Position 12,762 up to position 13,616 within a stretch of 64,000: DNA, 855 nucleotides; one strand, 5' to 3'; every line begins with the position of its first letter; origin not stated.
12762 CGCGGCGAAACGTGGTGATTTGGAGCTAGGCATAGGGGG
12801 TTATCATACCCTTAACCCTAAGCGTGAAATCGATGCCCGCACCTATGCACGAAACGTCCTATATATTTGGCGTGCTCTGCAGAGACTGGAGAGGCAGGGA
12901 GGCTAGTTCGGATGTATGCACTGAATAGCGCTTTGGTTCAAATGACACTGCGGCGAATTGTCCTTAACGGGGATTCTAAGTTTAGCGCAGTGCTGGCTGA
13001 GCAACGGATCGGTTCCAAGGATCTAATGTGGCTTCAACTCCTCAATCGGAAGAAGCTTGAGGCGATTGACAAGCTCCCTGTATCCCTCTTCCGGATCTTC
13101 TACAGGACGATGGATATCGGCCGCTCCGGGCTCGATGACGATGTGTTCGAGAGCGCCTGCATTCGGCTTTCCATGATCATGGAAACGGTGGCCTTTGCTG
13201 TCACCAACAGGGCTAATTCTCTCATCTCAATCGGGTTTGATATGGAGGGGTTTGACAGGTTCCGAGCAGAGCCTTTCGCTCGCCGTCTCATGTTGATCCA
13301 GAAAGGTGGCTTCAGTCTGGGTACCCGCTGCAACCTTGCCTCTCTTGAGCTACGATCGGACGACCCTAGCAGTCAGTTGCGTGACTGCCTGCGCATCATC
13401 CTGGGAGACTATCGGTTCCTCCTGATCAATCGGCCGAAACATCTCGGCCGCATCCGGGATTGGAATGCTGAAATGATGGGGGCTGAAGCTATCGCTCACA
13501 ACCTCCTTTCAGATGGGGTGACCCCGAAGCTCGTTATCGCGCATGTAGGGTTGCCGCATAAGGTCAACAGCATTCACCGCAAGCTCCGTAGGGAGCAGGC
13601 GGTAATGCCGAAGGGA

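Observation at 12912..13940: Single-chain FlhD-FlhC-like conjugation activator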

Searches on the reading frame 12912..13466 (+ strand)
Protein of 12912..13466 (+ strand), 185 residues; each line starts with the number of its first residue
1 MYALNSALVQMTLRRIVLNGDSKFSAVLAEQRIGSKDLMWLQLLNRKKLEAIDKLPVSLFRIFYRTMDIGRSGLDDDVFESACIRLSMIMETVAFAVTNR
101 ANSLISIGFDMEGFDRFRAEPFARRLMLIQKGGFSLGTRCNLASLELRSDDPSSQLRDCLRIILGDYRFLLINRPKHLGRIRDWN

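Call 76: predict_structure(alignment_id=A7)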
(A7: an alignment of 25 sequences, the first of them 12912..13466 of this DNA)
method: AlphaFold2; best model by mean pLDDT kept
length: 185 residues; sequences in the alignment: 25
mean_pLDDT: 87.5   pTM: 0.83
mean pLDDT of the five models: 87.5, 87.4, 86.7, 86.3, 85.9
residues with pLDDT >= 90: 113; 70-90: 59; 50-70: 12; < 50: 1
segments of 3 or more residues with pLDDT < 50: none
pLDDT, mean of each block of 10 residues (from residue 1): 88 86 81 89 92 94 88 81 92 93 91 91 92 92 92 95 90 64 50
secondary structure, 60 per line:
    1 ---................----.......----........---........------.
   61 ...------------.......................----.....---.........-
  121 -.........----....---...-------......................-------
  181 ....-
elements in order: H4-19 H24-30 H35-42 H46-53 E60-63 H76-98 H103-107 H111-119 H122-130 E135-138 H152-173 H181-184

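Call 79: fold_search(model_id=the predicted structure, library=pdb)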
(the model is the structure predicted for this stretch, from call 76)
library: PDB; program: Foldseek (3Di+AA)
matches with E <= 10: 33; with E <= 0.001: 0
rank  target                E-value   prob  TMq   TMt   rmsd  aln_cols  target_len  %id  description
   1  3zym_A                1.5e+00  0.06  0.22  0.16  19.2       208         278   14  Structure of CALM (PICALM) in complex with VAMP8 (released 2011-12-07)
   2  3zym_C                1.9e+00  0.04  0.21  0.16  19.2       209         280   13  Structure of CALM (PICALM) in complex with VAMP8 (released 2011-12-07)
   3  5es2_A                2.4e+00  0.04  0.21  0.12  16.9       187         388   10  The crystal structure of a functionally uncharacterized protein LPG0634 from Legionella pneumophila subsp. pneumophila (released 2015-12-16)
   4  3zyk_A                2.5e+00  0.04  0.21  0.16  18.5       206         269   13  Structure of CALM (PICALM) ANTH domain (released 2011-12-07)
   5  9hlz_LL               4.2e+00  0.01  0.14  0.12  18.2       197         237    9  Translational activators Aep1, Aep2 and Atp25 in complex with mRNA and the yeast mitochondrial ribosome (released 2025-12-17)
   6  9cg4_E                5.0e+00  0.02  0.20  0.20  18.4       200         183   14  Cryo-EM structure of FAN1, PCNA and DNA substrate with (CAG)2 extrusion in intermediate state (released 2025-02-19)
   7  2wcr_B                5.3e+00  0.02  0.17  0.20  13.2       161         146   10  Crystal Structure of Tip-Alpha N34 (HP0596) from Helicobacter pylori at pH8 (released 2009-05-12)
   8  4xgs_B                5.6e+00  0.02  0.20  0.20  18.3       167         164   11  Crystal structure analysis of novel iron uptake mechanism of Gram-negative bacterial ferritin (released 2016-07-06)
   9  4u0d_E                5.6e+00  0.01  0.15  0.14  18.5       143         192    9  Hexameric HIV-1 CA in complex with Nup153 peptide, P212121 crystal form (released 2014-11-12)
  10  4u0d_B                5.6e+00  0.01  0.15  0.14  19.5       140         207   11  Hexameric HIV-1 CA in complex with Nup153 peptide, P212121 crystal form (released 2014-11-12)
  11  9dt3_A                6.3e+00  0.01  0.16  0.15  19.7       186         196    9  Crystal structure of the engineered sulfonylurea repressor EsR (L11-C6), bound to ethametsulfuron-methyl (released 2025-10-08)
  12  6mbj_A                6.3e+00  0.01  0.14  0.07  21.9       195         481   12  SETD3, a Histidine Methyltransferase, in Complex with an Actin Peptide and SAH, P21 Crystal Form (released 2018-12-19)
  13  4ztt_E                6.6e+00  0.03  0.24  0.26  18.1       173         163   10  Crystal structures of ferritin mutants reveal diferric-peroxo intermediates (released 2016-06-15)
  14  4ztt_F                6.6e+00  0.03  0.23  0.25  18.1       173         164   12  Crystal structures of ferritin mutants reveal diferric-peroxo intermediates (released 2016-06-15)
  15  4u0d_L                7.0e+00  0.01  0.15  0.14  18.3       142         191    9  Hexameric HIV-1 CA in complex with Nup153 peptide, P212121 crystal form (released 2014-11-12)
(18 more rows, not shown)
